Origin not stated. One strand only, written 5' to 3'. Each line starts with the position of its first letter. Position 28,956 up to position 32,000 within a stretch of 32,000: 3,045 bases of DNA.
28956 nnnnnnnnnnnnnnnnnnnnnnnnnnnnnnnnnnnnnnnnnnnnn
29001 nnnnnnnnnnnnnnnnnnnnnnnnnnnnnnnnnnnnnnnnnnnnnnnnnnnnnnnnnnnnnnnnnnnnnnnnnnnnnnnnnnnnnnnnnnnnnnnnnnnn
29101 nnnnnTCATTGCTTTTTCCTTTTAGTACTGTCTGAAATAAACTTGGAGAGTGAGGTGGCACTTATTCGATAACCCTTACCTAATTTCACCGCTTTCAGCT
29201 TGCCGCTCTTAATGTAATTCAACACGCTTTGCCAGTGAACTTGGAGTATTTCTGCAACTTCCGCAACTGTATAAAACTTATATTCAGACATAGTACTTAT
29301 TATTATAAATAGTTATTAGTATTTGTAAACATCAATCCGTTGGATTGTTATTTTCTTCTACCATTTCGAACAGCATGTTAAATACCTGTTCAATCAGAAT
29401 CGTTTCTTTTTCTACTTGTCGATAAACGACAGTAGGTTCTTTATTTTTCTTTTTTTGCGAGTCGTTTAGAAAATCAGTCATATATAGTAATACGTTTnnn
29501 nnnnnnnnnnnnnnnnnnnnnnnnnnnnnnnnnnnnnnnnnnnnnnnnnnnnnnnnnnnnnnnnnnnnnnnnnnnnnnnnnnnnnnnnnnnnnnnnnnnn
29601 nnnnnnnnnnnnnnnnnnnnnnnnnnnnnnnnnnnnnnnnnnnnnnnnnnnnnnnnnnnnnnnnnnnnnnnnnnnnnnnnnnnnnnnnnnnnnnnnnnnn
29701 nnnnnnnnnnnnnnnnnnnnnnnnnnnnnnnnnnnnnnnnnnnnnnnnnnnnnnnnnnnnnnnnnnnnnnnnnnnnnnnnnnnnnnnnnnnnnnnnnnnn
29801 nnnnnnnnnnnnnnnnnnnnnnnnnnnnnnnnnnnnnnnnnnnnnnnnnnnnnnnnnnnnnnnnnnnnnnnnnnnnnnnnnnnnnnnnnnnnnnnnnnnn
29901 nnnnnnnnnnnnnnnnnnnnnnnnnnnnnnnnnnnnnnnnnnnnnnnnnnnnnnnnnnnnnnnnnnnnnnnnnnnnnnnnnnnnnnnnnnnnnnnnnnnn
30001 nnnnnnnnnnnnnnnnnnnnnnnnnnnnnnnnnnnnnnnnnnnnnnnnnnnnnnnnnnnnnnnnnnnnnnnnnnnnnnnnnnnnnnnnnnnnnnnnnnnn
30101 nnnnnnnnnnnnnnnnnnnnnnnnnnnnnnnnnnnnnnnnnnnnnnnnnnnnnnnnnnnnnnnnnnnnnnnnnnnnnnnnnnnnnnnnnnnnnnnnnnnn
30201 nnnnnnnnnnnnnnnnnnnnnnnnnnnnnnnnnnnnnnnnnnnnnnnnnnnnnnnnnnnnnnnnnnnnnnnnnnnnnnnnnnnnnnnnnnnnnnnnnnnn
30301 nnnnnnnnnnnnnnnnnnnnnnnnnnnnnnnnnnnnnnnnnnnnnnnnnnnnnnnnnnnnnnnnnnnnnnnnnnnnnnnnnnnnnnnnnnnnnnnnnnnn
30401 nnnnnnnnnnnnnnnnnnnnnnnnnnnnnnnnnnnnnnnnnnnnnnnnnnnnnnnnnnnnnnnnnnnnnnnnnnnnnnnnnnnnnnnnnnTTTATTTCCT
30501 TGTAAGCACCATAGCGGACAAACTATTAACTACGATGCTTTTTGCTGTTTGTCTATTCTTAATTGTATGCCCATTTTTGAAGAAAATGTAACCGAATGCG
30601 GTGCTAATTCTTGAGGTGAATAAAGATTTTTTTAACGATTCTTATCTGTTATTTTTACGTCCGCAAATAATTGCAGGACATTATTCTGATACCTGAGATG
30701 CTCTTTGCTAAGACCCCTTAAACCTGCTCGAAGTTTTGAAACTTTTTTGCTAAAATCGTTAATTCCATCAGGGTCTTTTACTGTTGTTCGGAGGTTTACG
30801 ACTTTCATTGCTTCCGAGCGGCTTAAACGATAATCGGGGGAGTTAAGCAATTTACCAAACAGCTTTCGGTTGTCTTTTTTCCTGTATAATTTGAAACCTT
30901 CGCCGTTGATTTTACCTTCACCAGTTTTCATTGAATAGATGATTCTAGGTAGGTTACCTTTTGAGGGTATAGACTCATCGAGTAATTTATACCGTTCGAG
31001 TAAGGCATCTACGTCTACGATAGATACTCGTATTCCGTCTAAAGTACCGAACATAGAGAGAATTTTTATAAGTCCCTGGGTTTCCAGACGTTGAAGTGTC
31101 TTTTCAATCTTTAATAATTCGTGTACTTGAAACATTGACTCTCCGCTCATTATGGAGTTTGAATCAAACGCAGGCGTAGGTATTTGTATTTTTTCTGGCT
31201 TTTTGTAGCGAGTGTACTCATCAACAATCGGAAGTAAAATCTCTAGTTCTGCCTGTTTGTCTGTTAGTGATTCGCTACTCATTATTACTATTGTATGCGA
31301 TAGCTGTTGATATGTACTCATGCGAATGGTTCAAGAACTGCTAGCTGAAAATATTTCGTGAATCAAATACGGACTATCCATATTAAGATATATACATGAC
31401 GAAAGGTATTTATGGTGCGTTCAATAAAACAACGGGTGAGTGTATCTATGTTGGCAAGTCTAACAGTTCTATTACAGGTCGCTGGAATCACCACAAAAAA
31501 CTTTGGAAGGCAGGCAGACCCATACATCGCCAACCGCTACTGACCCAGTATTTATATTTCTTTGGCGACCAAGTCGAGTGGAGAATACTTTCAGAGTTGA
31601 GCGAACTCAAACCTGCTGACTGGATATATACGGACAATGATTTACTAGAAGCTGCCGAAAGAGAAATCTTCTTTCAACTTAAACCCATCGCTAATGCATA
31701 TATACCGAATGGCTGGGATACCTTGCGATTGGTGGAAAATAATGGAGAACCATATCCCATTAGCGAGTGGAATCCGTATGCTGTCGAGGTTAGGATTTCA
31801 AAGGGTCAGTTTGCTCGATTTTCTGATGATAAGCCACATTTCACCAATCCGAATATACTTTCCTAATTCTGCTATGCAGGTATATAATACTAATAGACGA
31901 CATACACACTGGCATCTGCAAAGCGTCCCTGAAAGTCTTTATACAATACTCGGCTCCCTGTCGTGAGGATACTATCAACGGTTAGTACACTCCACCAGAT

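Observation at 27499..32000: Integrated serine-integrase element inserted directly against the ychF start codon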

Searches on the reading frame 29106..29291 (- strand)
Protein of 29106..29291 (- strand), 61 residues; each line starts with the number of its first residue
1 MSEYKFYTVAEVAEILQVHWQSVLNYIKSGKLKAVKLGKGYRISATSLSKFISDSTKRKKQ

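Call 3: search_protein_families(library=pfam, proteins=[window:29106-29291:-], max_evalue=0.01)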
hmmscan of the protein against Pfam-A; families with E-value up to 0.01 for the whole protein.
window:29106-29291:- (61 aa): 3 families
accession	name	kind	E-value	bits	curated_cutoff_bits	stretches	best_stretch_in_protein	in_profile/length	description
PF12728.13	HTH_17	-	3.5e-13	50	27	1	6-53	1-48/51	Helix-turn-helix domain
PF00376.29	MerR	-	0.0012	19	28.2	1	8-43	1-37/38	MerR family regulatory protein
PF21531.3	Rv2175c_wHTH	-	0.0039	17.6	27.1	1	5-38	14-47/57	DNA-binding protein Rv2175c, wHTH domain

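Call 81: search_protein_families(library=ncbifam, proteins=[window:29106-29291:-], max_evalue=0.001)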
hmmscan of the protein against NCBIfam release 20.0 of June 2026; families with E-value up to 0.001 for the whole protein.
window:29106-29291:- (61 aa): 3 families
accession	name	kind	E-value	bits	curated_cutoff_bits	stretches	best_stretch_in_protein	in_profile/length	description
TIGR01764.1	excise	domain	6.2e-11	42.5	28.8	1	6-52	1-47/49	excisionase family DNA-binding protein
NF040990.2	MamR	equivalog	5.3e-09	36.3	100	1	4-53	41-90/91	magnetosome protein MamR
NF033518.0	transpos_IS607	equivalog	0.00056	19.5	110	1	11-60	2-52/187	IS607 family transposase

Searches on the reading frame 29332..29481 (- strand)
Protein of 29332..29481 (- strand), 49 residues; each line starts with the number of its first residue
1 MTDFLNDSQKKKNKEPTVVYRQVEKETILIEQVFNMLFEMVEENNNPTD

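Call 3: search_protein_families(library=pfam, proteins=[window:29332-29481:-], max_evalue=0.01)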
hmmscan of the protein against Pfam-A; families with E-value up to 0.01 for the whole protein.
window:29332-29481:- (49 aa): 0 families

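Call 44: search_protein_families(library=phrogs, proteins=[window:29332-29481:-], max_evalue=0.01)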
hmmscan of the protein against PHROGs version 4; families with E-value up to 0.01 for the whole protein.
window:29332-29481:- (49 aa): 0 families

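Call 79: search_protein_families(library=pfam, proteins=[window:29332-29481:-], max_evalue=10)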
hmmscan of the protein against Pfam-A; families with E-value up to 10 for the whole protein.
window:29332-29481:- (49 aa): 1 family
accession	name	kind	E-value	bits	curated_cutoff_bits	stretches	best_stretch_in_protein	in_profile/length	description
PF07866.17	DUF1653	-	0.11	13.3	23.5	1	10-46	19-55/62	Protein of unknown function (DUF1653)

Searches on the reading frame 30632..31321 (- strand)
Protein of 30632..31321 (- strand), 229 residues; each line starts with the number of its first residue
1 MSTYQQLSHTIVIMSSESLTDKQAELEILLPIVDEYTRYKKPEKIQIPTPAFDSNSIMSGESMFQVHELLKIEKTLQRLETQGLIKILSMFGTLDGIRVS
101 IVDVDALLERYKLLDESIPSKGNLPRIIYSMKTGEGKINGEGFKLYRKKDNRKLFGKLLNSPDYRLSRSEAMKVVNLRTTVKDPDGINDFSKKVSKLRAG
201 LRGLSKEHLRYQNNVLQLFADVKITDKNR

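Call 3: search_protein_families(library=pfam, proteins=[window:30632-31321:-], max_evalue=0.01)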
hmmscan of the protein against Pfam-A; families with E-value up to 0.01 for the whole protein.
window:30632-31321:- (229 aa): 0 families

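Call 44: search_protein_families(library=phrogs, proteins=[window:30632-31321:-], max_evalue=0.01)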
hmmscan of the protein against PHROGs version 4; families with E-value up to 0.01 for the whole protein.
window:30632-31321:- (229 aa): 0 families

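Call 45: search_protein_families(library=padloc, proteins=[window:30632-31321:-], max_evalue=0.01)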
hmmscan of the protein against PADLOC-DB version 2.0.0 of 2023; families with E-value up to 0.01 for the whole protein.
window:30632-31321:- (229 aa): 0 families

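Call 64: search_protein_representatives(protein=window:30632-31321:-)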
Query: 229 residues. Proteins with E-value up to 0.001 (for the whole library): 11; up to 1e-10: 7; up to 1e-30: 3. The best 11 are listed.
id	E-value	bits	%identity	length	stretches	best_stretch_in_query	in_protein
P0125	2.8e-60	219.8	53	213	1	14-226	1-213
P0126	7.7e-38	146.5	44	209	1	14-226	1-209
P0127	9.6e-33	129.8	39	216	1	17-226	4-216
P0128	9.2e-19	84.1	35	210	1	58-226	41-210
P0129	2.4e-18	82.8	35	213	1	22-223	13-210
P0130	3.0e-18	82.5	32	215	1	21-226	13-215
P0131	3.1e-11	59.5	30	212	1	23-218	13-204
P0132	6.4e-07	45.5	26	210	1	16-226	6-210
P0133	4.7e-04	36.1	32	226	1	98-228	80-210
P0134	6.5e-04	35.7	28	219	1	79-228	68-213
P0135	8.7e-04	35.2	30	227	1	98-228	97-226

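Call 71: predict_structure(alignment_id=A1)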
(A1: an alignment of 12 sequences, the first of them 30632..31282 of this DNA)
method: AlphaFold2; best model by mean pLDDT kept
length: 216 residues; sequences in the alignment: 12
mean_pLDDT: 85.7   pTM: 0.74
mean pLDDT of the five models: 85.7, 85.1, 84.9, 83.5, 82.8
residues with pLDDT >= 90: 120; 70-90: 70; 50-70: 24; < 50: 2
segments of 3 or more residues with pLDDT < 50: none
pLDDT, mean of each block of 10 residues (from residue 1): 73 92 93 76 56 80 94 83 87 94 83 92 92 89 91 91 81 87 91 91 92 69
secondary structure, 60 per line:
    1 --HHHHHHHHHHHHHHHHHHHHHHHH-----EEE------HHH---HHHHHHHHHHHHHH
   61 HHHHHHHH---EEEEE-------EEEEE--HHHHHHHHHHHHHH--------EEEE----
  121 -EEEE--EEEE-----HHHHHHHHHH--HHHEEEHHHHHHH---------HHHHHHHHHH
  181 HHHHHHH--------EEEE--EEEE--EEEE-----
elements in order: H3-26 E32-34 H47-68 E72-76 E84-88 H91-104 E113-116 E122-125 E128-131 H137-146 E152-154 H155-161 H171-187 E196-199 E202-205 E208-211

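Call 74: fold_search(model_id=the predicted structure, library=pdb)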
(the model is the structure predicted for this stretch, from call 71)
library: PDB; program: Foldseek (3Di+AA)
matches with E <= 10: 554; with E <= 0.001: 0
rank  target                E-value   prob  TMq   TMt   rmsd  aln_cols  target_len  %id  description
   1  4b09_A                3.9e-03  0.91  0.29  0.29  17.9       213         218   13  Structure of unphosphorylated BaeR dimer (released 2013-07-10)
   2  4b09_B                6.3e-03  0.80  0.29  0.29  17.1       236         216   14  Structure of unphosphorylated BaeR dimer (released 2013-07-10)
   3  1gxq                  1.9e-02  0.99  0.28  0.52   4.3        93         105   13  Crystal structure of the PhoB effector domain (released 2002-04-29)
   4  1gxp_A                2.7e-02  0.99  0.29  0.52   4.4        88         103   18  PhoB effector domain in complex with pho box DNA. (released 2002-04-29)
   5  3r0j_B                3.0e-02  0.80  0.33  0.33  14.6       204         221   14  Structure of PhoP from Mycobacterium tuberculosis (released 2011-07-13)
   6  3r0j_A                3.0e-02  0.77  0.33  0.32  15.2       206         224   14  Structure of PhoP from Mycobacterium tuberculosis (released 2011-07-13)
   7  9dvt_R                3.2e-02  0.98  0.33  0.30   8.9       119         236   18  Cryo-EM structure of RpaA bound to PkaiBC DNA and the CTD of the alpha subunit of RNAP from the cyanobacterium Synecho (released 2025-10-15)
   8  8b4d_C                3.9e-02  0.99  0.31  0.55   4.3        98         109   16  ToxR bacterial transcriptional regulator bound to 40 bp toxT promoter DNA (released 2023-08-09)
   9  8hig_A                3.9e-02  0.98  0.29  0.55   4.9        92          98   16  Co-crystal structure of C-terminal DNA binding domain of Saccharopolyspora erythraea GlnR in complex with its cognate  (released 2023-11-22)
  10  9dvt_S                3.9e-02  0.92  0.30  0.29  10.0       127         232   20  Cryo-EM structure of RpaA bound to PkaiBC DNA and the CTD of the alpha subunit of RNAP from the cyanobacterium Synecho (released 2025-10-15)
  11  8b4d_B                4.1e-02  1.00  0.33  0.61   4.4       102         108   16  ToxR bacterial transcriptional regulator bound to 40 bp toxT promoter DNA (released 2023-08-09)
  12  5x5l_A                4.1e-02  0.99  0.32  0.64   4.0        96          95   18  Crystal structure of response regulator AdeR DNA binding domain in complex with an intercistronic region (released 2017-08-30)
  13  5ed4_B                4.1e-02  0.75  0.33  0.33  16.8       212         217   15  Structure of a PhoP-DNA complex (released 2016-04-27)
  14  6is4                  4.4e-02  0.99  0.29  0.55   4.0        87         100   15  Crystal Structure of Staphylococcus aureus response regulator ArlR DNA binding domain (released 2019-10-30)
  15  8b4b_Y                4.6e-02  1.00  0.32  0.60   4.1        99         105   16  ToxR bacterial transcriptional regulator bound to 19 bp ompU promoter DNA (released 2023-08-09)
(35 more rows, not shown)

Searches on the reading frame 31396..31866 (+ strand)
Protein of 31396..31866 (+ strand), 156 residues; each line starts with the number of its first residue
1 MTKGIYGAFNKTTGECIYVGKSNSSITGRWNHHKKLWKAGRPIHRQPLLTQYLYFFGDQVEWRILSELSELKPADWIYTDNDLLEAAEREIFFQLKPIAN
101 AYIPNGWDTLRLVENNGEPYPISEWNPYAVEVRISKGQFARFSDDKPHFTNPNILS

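Call 3: search_protein_families(library=pfam, proteins=[window:31396-31866:+], max_evalue=0.01)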
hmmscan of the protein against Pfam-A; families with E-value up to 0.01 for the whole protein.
window:31396-31866:+ (156 aa): 1 family
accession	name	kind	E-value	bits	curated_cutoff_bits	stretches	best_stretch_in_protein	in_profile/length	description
PF01541.30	GIY-YIG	-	0.00029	21.5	22.6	1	3-48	2-47/78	GIY-YIG catalytic domain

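Call 44: search_protein_families(library=phrogs, proteins=[window:31396-31866:+], max_evalue=0.01)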
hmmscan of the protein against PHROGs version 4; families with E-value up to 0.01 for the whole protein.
window:31396-31866:+ (156 aa): 0 families

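Call 45: search_protein_families(library=padloc, proteins=[window:31396-31866:+], max_evalue=0.01)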
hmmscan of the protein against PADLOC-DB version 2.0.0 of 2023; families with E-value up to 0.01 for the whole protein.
window:31396-31866:+ (156 aa): 0 families

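Call 81: search_protein_families(library=ncbifam, proteins=[window:31396-31866:+], max_evalue=0.001)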
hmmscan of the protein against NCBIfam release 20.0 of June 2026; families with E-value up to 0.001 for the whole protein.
window:31396-31866:+ (156 aa): 0 families
